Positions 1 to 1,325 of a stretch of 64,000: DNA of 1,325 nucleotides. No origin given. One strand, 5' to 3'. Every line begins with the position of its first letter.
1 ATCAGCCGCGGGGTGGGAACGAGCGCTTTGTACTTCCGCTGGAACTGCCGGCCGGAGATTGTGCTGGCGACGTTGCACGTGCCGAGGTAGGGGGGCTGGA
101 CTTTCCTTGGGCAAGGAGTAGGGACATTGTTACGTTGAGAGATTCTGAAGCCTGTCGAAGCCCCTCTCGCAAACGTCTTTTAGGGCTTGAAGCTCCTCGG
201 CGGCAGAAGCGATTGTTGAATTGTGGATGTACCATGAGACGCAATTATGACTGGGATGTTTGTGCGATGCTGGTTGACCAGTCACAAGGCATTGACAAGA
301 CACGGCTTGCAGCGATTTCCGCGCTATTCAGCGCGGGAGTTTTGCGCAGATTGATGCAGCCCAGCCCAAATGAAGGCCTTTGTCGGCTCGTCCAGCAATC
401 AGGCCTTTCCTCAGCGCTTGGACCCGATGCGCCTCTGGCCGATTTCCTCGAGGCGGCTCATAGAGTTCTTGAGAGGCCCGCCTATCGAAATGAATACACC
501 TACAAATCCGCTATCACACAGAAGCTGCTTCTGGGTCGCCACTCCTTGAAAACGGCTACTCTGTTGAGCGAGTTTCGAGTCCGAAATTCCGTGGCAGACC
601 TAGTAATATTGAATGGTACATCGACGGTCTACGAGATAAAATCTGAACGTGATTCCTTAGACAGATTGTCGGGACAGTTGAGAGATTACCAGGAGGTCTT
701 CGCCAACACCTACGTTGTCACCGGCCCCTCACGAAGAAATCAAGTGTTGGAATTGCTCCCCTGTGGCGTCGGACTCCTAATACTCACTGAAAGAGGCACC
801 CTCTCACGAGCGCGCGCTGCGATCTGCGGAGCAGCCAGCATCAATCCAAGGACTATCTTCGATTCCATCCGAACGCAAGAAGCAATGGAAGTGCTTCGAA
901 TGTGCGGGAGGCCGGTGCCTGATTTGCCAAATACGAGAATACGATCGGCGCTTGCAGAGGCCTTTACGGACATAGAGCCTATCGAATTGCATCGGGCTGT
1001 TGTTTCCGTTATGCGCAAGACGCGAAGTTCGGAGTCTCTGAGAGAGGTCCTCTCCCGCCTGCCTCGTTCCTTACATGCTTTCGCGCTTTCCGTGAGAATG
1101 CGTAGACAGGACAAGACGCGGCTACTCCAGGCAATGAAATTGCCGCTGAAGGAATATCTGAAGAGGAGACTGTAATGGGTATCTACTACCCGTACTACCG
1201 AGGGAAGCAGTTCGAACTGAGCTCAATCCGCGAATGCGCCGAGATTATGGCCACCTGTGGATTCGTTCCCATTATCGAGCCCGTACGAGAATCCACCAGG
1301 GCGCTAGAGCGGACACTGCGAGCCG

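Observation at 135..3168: Candidate undescribed defence/abortive-infection operon: PD-(D/E)xK (sce7726-like) + Beta_protein (sce7725-like) + Zn-ribbon-RES effector, in a lower-GC island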

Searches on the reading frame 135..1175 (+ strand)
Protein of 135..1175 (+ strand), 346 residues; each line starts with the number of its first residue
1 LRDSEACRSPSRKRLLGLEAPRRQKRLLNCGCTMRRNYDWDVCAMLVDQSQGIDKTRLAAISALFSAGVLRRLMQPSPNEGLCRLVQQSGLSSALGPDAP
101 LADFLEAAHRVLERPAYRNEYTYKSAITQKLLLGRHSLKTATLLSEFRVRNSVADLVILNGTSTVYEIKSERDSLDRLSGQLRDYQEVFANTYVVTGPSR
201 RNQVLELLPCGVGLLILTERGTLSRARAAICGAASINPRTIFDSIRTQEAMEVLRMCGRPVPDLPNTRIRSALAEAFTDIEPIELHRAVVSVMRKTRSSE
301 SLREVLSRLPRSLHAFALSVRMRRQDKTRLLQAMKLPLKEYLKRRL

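Call 3: search_protein_families(library=pfam, proteins=[window:135-1175:+], max_evalue=1)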
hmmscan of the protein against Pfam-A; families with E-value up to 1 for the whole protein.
window:135-1175:+ (346 aa): 2 families
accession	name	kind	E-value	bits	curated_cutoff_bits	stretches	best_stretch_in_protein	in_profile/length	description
PF21729.3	IRX15_IRX15L_GXM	-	0.023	14.7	27.8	1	37-74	112-147/189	IRX15/IRX15L/GXM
PF10025.14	DUF2267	-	0.15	12.8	29.8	1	282-315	88-121/122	Uncharacterized conserved protein (DUF2267)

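Call 4: search_protein_families(library=padloc, proteins=[window:135-1175:+], max_evalue=1)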
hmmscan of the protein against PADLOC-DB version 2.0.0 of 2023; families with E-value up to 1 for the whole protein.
window:135-1175:+ (346 aa): 1 family
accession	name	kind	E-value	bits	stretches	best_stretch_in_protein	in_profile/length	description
PDLC02989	cll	-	2e-19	68.4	1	119-319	6-205/265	-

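Call 5: search_protein_families(library=ncbifam, proteins=[window:135-1175:+], max_evalue=1)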
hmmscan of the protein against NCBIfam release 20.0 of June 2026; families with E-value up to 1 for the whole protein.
window:135-1175:+ (346 aa): 1 family
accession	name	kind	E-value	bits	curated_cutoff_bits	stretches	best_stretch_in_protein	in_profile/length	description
NF033832.1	sce7726_fam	subfamily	4.6e-47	160.3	70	1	118-297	1-183/184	sce7726 family protein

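Call 6: search_protein_families(library=phrogs, proteins=[window:135-1175:+], max_evalue=1)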
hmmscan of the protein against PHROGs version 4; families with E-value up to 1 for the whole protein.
window:135-1175:+ (346 aa): 2 families
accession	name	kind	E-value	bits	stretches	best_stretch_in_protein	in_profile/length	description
phrog_984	-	unknown function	2.6e-21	77.5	1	119-279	6-177/230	-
phrog_29922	-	unknown function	0.25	11.9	1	35-76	130-171/230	-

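Call 73: search_solved_structures(query=A4, max_evalue=10, show_alignments=2)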
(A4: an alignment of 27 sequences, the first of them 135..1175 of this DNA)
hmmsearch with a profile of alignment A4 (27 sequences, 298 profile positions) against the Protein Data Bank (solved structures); distinct sequences matched with E-value up to 10: 7.
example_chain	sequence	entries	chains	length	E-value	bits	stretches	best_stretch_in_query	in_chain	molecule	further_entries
6odi_b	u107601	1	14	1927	1.8e-07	33.9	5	200-274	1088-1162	Type IV secretion system apparatus protein CagY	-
6x6j_AY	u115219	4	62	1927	1.8e-07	33.9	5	200-274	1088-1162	Cag pathogenicity island protein (Cag7)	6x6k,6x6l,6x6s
7pb9_A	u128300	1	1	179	0.9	11.9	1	56-91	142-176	Tandem WH domains of Vps25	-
4aj9_A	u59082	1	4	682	0.93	11.9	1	183-243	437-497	CATALASE-3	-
3ej6_A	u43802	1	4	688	0.94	11.9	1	183-243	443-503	Catalase-3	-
6nsw_A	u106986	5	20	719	1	11.8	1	183-243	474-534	Catalase-3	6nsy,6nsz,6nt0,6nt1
3zj4_A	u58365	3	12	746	1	11.7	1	183-243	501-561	CATALASE-3 | CATALASE 3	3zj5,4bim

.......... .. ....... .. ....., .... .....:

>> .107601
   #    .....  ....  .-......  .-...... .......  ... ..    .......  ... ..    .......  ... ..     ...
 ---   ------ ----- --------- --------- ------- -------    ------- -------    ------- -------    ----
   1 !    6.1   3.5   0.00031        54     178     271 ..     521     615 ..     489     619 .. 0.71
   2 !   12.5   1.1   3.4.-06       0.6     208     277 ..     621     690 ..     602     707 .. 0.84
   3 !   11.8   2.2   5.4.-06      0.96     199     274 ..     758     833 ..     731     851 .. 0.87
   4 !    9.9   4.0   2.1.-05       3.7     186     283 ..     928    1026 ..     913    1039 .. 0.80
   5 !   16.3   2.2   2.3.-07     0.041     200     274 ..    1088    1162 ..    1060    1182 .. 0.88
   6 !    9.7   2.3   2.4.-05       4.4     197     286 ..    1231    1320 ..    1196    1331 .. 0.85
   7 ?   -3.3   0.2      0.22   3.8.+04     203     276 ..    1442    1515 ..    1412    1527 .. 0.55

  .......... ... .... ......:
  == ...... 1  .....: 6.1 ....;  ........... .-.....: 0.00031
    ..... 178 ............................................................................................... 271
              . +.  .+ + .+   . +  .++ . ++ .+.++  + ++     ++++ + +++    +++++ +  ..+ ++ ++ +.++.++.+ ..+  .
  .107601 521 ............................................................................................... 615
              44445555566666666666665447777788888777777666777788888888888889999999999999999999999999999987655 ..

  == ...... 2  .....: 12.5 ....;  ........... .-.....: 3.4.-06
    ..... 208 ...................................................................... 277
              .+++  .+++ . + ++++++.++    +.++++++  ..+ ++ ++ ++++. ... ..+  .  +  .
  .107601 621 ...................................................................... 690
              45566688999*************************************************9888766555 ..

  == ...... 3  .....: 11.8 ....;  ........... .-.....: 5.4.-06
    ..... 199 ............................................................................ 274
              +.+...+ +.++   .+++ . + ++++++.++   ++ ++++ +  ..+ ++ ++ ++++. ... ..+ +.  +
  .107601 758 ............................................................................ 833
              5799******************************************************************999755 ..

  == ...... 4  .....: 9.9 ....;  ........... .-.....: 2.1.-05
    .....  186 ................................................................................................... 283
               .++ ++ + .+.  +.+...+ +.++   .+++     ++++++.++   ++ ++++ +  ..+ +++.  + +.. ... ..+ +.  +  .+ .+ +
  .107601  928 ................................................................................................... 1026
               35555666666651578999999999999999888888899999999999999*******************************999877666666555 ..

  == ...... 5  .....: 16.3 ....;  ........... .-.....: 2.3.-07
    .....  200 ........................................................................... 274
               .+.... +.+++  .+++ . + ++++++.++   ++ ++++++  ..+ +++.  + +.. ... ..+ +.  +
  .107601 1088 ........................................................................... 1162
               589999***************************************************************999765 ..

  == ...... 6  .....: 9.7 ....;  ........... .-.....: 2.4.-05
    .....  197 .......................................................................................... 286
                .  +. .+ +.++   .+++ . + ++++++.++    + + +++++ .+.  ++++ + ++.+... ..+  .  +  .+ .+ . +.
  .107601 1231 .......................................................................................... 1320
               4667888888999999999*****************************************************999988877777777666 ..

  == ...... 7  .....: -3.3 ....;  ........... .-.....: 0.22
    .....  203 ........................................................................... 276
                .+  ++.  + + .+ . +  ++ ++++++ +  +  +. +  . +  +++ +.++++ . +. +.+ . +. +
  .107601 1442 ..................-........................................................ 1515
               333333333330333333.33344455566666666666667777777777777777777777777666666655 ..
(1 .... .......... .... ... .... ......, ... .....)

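Call 77: search_protein_families(library=pfam, alignment_id=A4, max_evalue=1)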
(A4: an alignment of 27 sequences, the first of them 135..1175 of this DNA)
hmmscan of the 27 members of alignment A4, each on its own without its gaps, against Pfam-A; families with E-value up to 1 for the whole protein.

A. member 1, window:135-1175:+ (346 aa): 2 families
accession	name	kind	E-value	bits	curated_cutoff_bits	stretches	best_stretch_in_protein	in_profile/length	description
PF21729.3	IRX15_IRX15L_GXM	-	0.023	14.7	27.8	1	37-74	112-147/189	IRX15/IRX15L/GXM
PF10025.14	DUF2267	-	0.15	12.8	29.8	1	282-315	88-121/122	Uncharacterized conserved protein (DUF2267)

B. families by the number of members that match (of 27 scanned): 16 families
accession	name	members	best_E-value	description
PF03394.18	Pox_E8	2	0.12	Poxvirus E8 protein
PF01752.23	Peptidase_M9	2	0.18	Collagenase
PF21729.3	IRX15_IRX15L_GXM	1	0.023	IRX15/IRX15L/GXM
PF09548.15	Spore_III_AB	1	0.023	Stage III sporulation protein AB (spore_III_AB)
PF14050.11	Nudc_N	1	0.033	N-terminal conserved domain of Nudc.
PF23890.1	DUF7242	1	0.048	Family of unknown function (DUF7242)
PF16186.11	Arm_3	1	0.062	Atypical Arm repeat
PF17209.9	Hfq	1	0.072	Hfq protein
PF13366.12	PDDEXK_3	1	0.1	PD-(D/E)XK nuclease superfamily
PF03542.21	Tuberin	1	0.12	Tuberin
PF06324.16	Pigment_DH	1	0.13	Pigment-dispersing hormone (PDH)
PF10025.14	DUF2267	1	0.15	Uncharacterized conserved protein (DUF2267)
PF06574.18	FAD_syn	1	0.15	FAD synthetase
PF00570.28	HRDC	1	0.15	HRDC domain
PF19100.5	DUF5787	1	0.19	Family of unknown function (DUF5787)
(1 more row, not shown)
